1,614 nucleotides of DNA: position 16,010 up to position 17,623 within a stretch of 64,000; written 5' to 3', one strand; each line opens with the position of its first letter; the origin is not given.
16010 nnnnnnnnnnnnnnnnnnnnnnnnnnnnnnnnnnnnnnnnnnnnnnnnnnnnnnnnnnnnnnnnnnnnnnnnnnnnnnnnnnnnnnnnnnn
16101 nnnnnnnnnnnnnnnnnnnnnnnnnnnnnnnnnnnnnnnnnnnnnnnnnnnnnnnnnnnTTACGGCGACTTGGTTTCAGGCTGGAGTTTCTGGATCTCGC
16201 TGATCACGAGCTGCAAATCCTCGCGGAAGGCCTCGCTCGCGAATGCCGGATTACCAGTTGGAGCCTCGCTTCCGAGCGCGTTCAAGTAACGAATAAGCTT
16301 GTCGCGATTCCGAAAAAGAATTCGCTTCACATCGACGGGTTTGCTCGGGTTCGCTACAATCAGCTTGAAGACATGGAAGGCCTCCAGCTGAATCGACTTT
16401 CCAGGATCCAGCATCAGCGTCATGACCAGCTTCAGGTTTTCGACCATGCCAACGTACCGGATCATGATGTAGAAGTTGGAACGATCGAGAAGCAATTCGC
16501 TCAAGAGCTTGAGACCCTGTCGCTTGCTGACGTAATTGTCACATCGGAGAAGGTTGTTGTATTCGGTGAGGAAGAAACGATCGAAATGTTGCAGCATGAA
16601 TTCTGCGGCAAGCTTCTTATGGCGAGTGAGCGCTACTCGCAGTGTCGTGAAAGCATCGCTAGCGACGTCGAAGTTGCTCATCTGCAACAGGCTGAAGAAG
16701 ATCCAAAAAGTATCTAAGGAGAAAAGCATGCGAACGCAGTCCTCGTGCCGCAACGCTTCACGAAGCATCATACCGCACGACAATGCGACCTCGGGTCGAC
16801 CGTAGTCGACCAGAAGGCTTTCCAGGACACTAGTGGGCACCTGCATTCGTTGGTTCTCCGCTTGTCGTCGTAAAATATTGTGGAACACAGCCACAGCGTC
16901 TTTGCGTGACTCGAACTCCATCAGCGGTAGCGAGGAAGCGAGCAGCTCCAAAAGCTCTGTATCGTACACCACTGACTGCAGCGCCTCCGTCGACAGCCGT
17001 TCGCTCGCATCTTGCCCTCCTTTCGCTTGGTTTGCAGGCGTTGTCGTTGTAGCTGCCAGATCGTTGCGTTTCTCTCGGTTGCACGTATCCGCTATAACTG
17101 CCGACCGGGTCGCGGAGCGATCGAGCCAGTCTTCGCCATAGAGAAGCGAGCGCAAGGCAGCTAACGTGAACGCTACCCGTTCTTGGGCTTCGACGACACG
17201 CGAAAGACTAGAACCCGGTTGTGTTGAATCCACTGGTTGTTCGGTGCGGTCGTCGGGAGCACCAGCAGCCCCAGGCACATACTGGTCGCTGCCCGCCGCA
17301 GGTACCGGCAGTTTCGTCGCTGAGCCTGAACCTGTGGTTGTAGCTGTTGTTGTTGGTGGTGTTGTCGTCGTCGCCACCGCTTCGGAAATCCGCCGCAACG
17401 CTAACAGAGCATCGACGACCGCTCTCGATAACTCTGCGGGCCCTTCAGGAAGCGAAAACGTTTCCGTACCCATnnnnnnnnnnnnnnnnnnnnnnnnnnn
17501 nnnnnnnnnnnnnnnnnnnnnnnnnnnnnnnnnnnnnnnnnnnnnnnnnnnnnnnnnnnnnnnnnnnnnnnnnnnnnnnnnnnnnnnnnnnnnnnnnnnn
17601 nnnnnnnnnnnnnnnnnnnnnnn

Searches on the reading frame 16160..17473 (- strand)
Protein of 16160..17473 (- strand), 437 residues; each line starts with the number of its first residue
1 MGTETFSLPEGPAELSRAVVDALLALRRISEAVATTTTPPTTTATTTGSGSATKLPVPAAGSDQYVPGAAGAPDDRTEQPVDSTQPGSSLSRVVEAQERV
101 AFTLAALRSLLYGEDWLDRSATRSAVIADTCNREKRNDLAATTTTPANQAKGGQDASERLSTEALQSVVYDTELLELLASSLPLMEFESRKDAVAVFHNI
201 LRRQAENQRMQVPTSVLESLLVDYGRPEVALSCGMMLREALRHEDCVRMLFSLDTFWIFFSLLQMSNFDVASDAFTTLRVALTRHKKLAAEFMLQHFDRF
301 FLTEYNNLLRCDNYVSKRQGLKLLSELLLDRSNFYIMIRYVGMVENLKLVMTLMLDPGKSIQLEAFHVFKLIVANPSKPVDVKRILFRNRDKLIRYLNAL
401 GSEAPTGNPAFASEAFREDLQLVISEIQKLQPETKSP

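Call 30: search_protein_families(library=pfam, proteins=[window:16160-17473:-], max_evalue=0.00001)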
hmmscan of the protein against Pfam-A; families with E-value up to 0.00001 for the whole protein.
window:16160-17473:- (437 aa): 1 family
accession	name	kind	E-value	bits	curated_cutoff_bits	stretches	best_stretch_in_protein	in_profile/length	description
PF08569.17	Mo25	-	1.1e-87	294.9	31.2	1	156-431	60-332/332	Mo25-like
